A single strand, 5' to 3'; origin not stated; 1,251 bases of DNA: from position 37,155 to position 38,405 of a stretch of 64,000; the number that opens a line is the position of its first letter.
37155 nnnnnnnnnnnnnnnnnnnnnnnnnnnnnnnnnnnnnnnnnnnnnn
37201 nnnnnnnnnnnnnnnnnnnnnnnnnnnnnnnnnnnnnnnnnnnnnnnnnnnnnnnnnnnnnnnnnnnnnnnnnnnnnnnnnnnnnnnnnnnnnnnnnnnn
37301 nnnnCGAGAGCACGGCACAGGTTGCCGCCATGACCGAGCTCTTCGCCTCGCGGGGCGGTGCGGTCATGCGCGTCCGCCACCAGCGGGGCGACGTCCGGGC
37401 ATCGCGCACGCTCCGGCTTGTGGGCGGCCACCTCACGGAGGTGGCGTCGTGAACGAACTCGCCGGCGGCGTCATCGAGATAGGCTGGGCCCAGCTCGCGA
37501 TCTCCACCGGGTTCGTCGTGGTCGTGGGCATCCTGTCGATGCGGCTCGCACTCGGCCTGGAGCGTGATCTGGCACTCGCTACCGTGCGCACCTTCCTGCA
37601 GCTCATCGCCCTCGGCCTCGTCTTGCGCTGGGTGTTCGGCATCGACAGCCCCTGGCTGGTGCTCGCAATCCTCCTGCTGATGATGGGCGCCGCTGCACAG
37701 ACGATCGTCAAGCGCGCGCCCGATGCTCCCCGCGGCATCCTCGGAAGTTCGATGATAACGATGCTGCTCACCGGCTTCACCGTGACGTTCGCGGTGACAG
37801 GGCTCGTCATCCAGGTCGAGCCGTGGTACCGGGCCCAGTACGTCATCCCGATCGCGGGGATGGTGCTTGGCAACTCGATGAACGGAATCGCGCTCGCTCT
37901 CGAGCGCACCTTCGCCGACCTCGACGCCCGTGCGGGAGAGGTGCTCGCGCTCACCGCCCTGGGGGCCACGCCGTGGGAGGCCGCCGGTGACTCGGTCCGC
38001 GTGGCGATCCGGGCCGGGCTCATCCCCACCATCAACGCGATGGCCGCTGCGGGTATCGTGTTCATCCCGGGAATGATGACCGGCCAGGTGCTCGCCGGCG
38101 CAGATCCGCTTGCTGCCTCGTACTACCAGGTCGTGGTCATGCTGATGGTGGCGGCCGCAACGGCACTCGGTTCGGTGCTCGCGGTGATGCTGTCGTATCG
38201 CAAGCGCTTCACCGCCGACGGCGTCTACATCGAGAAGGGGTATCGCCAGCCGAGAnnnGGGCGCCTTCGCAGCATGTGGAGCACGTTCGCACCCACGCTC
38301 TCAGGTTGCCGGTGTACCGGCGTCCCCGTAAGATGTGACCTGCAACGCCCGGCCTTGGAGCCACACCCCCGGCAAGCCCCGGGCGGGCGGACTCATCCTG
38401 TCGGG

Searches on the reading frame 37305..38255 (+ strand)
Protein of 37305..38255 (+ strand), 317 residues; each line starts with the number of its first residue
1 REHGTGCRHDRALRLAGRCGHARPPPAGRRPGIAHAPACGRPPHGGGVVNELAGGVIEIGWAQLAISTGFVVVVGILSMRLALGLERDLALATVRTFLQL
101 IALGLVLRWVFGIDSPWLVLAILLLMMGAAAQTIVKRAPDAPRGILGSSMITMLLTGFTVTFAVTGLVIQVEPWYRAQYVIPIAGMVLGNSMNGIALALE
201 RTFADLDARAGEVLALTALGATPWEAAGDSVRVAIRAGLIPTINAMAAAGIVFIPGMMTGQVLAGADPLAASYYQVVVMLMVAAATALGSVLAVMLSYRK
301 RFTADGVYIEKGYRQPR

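Call 70: search_protein_families(library=pfam, proteins=[window:37305-38255:+], max_evalue=0.000001)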
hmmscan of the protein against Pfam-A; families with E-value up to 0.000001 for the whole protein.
window:37305-38255:+ (317 aa): 1 family
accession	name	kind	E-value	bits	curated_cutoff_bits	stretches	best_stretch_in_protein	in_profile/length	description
PF03649.18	UPF0014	-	3.2e-81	272.7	22.6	1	61-302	1-242/242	Uncharacterised protein family (UPF0014)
